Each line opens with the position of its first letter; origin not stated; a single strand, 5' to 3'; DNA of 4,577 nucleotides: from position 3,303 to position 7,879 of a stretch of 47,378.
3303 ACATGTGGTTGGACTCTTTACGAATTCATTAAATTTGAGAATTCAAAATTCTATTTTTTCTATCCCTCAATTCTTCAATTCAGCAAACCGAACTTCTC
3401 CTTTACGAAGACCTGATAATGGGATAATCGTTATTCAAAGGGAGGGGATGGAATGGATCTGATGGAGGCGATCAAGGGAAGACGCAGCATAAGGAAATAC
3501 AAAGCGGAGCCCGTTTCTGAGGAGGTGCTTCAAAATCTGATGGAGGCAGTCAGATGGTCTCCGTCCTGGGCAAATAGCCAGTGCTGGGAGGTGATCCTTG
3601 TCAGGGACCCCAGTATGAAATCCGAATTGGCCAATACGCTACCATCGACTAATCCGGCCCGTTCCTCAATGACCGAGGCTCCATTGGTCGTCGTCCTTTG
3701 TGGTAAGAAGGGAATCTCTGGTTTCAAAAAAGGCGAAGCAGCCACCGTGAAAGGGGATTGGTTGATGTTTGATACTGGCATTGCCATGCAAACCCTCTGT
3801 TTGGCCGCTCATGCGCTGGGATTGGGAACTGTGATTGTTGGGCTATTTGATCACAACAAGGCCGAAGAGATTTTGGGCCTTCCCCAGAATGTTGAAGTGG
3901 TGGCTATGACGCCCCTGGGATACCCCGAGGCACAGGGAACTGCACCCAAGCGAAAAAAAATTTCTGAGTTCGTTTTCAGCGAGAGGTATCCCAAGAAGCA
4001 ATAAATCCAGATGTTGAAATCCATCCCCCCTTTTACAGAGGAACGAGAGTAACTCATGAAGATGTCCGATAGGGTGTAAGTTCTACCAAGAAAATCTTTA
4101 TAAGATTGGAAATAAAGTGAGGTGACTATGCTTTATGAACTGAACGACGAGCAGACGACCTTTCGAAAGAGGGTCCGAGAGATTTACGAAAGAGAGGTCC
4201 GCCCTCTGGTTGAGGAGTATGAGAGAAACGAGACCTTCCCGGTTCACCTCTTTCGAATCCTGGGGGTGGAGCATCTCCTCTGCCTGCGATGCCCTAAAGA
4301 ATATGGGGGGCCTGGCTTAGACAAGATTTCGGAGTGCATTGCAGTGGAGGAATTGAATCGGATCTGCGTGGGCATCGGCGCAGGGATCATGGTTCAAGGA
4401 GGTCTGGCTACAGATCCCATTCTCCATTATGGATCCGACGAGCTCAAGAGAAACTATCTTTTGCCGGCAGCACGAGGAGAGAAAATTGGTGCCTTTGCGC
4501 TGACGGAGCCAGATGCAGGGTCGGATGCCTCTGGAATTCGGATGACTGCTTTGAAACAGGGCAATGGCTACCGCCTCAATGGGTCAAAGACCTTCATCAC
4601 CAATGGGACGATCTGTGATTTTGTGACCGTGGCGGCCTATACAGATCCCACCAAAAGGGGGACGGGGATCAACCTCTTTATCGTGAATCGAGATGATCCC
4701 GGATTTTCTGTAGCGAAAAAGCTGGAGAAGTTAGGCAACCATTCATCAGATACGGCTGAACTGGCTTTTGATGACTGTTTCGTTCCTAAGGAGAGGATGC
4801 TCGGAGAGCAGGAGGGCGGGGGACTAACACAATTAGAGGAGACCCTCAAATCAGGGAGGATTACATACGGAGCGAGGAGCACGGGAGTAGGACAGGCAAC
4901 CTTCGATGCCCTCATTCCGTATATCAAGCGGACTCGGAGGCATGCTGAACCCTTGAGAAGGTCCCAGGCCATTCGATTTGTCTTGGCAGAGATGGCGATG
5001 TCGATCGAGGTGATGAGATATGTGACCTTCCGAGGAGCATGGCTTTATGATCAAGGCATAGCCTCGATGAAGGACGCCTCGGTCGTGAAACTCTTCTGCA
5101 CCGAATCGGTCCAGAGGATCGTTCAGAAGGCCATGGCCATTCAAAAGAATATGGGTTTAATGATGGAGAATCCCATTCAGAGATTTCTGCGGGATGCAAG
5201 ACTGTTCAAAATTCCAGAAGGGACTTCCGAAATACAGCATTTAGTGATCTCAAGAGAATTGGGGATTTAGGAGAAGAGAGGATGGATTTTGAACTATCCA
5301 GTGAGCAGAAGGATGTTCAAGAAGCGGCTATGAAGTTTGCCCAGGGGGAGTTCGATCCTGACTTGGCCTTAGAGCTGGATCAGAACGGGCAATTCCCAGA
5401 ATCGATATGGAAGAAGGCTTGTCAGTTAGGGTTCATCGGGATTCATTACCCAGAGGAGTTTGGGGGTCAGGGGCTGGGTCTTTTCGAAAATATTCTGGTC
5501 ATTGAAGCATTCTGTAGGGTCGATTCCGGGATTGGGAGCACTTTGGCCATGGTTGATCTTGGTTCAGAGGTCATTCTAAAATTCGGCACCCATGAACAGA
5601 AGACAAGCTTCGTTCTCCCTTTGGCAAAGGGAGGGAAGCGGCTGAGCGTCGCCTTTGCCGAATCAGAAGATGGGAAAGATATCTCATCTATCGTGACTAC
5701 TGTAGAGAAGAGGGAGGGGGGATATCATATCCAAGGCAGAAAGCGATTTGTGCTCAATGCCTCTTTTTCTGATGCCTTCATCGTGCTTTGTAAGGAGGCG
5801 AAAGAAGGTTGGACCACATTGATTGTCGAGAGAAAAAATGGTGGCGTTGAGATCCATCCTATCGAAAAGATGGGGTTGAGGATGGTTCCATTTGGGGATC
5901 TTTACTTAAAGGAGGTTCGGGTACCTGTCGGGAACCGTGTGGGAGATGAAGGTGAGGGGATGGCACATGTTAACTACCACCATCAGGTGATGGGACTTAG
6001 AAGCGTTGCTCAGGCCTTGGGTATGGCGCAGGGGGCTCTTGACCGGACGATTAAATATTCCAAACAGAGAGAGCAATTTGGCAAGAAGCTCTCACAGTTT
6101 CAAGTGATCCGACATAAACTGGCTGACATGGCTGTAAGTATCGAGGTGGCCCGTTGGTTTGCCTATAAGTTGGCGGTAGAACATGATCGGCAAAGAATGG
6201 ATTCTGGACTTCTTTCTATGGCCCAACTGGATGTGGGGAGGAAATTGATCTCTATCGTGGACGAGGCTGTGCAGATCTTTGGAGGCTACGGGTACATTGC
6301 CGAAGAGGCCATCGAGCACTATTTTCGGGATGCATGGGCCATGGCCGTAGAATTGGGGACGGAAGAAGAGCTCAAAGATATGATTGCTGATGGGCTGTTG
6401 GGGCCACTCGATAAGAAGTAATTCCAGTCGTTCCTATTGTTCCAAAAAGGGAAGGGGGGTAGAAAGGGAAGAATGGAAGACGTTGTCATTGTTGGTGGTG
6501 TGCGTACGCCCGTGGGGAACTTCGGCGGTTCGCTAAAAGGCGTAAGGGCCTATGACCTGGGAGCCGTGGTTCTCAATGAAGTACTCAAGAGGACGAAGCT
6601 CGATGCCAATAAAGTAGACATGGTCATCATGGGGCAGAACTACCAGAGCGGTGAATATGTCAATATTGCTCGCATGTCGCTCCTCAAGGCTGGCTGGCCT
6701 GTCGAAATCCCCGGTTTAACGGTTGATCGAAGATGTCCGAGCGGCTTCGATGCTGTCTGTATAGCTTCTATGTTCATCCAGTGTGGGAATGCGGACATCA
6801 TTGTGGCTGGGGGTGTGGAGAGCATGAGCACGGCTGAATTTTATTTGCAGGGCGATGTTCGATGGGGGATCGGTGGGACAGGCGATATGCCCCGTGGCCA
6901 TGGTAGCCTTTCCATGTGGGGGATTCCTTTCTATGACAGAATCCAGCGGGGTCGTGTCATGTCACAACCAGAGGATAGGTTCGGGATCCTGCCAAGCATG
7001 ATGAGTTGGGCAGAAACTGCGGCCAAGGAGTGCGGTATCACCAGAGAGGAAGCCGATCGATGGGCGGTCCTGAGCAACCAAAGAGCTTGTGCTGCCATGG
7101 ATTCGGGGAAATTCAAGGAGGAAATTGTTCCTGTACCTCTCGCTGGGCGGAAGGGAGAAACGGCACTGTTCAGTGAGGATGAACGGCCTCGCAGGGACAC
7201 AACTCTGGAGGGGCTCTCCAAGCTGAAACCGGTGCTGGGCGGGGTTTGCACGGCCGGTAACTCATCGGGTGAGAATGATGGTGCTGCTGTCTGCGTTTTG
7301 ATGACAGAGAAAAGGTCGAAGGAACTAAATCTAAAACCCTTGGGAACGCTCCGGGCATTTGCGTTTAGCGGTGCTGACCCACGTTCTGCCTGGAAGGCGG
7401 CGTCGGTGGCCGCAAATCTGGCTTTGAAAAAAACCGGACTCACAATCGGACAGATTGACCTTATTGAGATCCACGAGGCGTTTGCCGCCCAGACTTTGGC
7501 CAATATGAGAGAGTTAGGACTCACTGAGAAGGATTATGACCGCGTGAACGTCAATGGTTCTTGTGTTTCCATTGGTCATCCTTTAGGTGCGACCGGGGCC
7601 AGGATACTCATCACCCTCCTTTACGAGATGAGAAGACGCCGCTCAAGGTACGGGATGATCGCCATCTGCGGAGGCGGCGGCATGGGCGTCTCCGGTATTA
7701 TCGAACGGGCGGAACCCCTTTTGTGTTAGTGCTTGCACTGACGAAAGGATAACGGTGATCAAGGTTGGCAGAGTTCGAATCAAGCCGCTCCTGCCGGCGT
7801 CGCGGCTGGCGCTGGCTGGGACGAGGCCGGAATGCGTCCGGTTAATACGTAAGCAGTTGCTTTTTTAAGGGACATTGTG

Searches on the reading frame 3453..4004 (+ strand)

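Call 26: search_protein_families(library=pfam, proteins=[window:3453-4004:+], max_evalue=0.00001)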
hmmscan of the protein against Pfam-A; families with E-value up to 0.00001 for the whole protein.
window:3453-4004:+ (183 aa): 2 families
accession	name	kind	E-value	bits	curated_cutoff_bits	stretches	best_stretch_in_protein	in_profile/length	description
PF00881.29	Nitroreductase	-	1.9e-32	113.2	23.5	1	7-157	1-167/167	Nitroreductase family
PF14512.11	TM1586_NiRdase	-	5.5e-16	59.3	27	1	106-175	82-150/215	Putative TM nitroreductase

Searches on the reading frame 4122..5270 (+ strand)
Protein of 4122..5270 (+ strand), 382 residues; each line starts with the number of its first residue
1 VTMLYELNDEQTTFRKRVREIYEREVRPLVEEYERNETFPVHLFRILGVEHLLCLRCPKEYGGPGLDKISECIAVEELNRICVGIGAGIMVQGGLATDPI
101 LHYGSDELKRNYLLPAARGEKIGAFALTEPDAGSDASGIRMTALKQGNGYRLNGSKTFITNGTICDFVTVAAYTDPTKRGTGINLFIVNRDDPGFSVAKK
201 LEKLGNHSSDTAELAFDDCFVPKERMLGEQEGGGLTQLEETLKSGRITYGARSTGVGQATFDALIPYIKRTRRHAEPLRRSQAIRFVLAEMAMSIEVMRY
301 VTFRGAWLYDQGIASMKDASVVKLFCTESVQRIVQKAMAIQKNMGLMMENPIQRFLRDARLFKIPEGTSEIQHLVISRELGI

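Call 86: search_protein_families(library=ncbifam, proteins=[window:4122-5270:+], max_evalue=1e-20)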
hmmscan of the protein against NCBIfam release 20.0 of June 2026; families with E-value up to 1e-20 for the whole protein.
window:4122-5270:+ (382 aa): 14 families
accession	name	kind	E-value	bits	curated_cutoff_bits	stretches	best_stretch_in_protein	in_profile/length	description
NF042972.1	AcrlCoAredClosAcrC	equivalog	7.8e-96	321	640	1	3-379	1-375/378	acryloyl-CoA reductase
NF045552.1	GlutCoADH_Des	equivalog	1.9e-68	231.5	470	1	3-378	1-377/387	glutaryl-CoA dehydrogenase Acd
NF058590.1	AcCoDHFadEBacil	equivalog_domain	9.2e-64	216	600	1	6-378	20-408/586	acyl-CoA dehydrogenase FadE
NF043006.1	CyhCrbnylCoADH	equivalog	2.5e-62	211.1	650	1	8-380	5-375/380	cyclohexane-1-carbonyl-CoA dehydrogenase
NF042439.1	SulpropCoADesulf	equivalog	2.9e-57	194.1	600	1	16-378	2-368/379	3-sulfinopropanoyl-CoA desulfinase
NF008997.0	PRK12341.1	equivalog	8.3e-57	193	537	1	3-379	1-375/382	acyl-CoA dehydrogenase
NF045652.1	ProlPCPDhRedW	equivalog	6.9e-56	189.7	650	1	14-382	7-375/376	L-prolyl-[peptidyl-carrier protein] dehydrogenase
NF053553.1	prodigi_MBC_PigA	equivalog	1.1e-55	189.4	500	1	4-382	2-381/381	prodigiosin MBC biosynthesis dehydrogenase PigA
NF002885.1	PRK03354.1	equivalog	1.4e-44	152.7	540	1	3-379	1-372/378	crotonobetainyl-CoA dehydrogenase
TIGR03207.1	cyc_hxne_CoA_dh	equivalog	7.6e-41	140.1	575.35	1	7-379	1-370/372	cyclohexanecarboxyl-CoA dehydrogenase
NF052270.1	Staph_DH_FadE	equivalog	1.7e-35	122.6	600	1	6-380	20-393/400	acyl-CoA dehydrogenase FadE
NF007000.1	PRK09463.1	subfamily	1.2e-30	106.5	600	1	29-348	61-400/726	acyl-CoA dehydrogenase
NF009586.0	PRK13026.1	subfamily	2e-23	82.6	608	1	36-347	106-434/777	acyl-CoA dehydrogenase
NF037942.1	ac_ACP_DH_MbtN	equivalog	3.9e-23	81.8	700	1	12-373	3-358/376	mycobactin biosynthesis acyl-ACP dehydrogenase MbtN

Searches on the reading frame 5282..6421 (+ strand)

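Call 86: search_protein_families(library=ncbifam, proteins=[window:5282-6421:+], max_evalue=1e-20)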
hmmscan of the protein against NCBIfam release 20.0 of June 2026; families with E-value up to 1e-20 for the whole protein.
window:5282-6421:+ (379 aa): 15 families
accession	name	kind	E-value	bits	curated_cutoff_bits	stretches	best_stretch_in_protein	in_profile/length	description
NF042972.1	AcrlCoAredClosAcrC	equivalog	4.4e-72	242.8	640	1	1-371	1-375/378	acryloyl-CoA reductase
NF045552.1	GlutCoADH_Des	equivalog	3.4e-62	210.9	470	1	1-372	1-379/387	glutaryl-CoA dehydrogenase Acd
NF008997.0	PRK12341.1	equivalog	2e-61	208.1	537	1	1-362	1-366/382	acyl-CoA dehydrogenase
NF053553.1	prodigi_MBC_PigA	equivalog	2.1e-58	198.3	500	1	1-370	1-377/381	prodigiosin MBC biosynthesis dehydrogenase PigA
NF058590.1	AcCoDHFadEBacil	equivalog_domain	7.4e-58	196.5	600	1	4-303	20-322/586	acyl-CoA dehydrogenase FadE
NF042439.1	SulpropCoADesulf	equivalog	7.7e-55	186.2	600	1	13-374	1-372/379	3-sulfinopropanoyl-CoA desulfinase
NF043006.1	CyhCrbnylCoADH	equivalog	1.8e-54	185.2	650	1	8-355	7-358/380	cyclohexane-1-carbonyl-CoA dehydrogenase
NF002885.1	PRK03354.1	equivalog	1.5e-51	175.6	540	1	1-362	1-363/378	crotonobetainyl-CoA dehydrogenase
NF045652.1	ProlPCPDhRedW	equivalog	1.5e-49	168.8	650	1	8-370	3-371/376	L-prolyl-[peptidyl-carrier protein] dehydrogenase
TIGR03203.1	pimD_small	equivalog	1.7e-38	132.7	652.7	1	2-351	1-355/378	pimeloyl-CoA dehydrogenase small subunit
TIGR03207.1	cyc_hxne_CoA_dh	equivalog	4.8e-38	130.9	575.35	1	5-369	1-368/372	cyclohexanecarboxyl-CoA dehydrogenase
NF052270.1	Staph_DH_FadE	equivalog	3.7e-36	124.7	600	1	76-362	94-383/400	acyl-CoA dehydrogenase FadE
NF049984.1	Rv1679_FadE16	equivalog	1.2e-24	87.3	600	1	29-368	16-361/371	Rv1679 family acyl-CoA dehydrogenase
NF050027.1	acylCoADhIpdE2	equivalog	9.7e-22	77.8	450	0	242-364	185-302/311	acyl-CoA dehydrogenase IpdE2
NF037942.1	ac_ACP_DH_MbtN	equivalog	6.8e-21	74.4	700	1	81-372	71-365/376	mycobactin biosynthesis acyl-ACP dehydrogenase MbtN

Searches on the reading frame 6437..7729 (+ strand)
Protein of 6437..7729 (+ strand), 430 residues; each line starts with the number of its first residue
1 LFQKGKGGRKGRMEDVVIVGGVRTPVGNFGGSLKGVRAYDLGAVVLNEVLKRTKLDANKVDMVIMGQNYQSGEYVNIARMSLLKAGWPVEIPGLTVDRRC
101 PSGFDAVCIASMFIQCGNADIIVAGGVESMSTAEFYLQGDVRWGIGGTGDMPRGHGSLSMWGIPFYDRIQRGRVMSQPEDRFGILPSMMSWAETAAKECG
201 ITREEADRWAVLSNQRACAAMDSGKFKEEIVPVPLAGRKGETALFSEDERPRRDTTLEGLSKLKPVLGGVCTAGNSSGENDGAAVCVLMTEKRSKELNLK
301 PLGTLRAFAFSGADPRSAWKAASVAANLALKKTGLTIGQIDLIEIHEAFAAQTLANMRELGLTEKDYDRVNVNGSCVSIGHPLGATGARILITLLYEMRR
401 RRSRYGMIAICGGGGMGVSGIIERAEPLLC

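Call 26: search_protein_families(library=pfam, proteins=[window:6437-7729:+], max_evalue=0.00001)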
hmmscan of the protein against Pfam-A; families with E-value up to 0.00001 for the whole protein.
window:6437-7729:+ (430 aa): 2 families
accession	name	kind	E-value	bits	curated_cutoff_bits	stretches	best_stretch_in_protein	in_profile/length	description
PF00108.29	Thiolase_N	-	3.5e-68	230.2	26.4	1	16-291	1-259/260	Thiolase, N-terminal domain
PF02803.24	Thiolase_C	-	6.8e-39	132.7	27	1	299-424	1-123/123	Thiolase, C-terminal domain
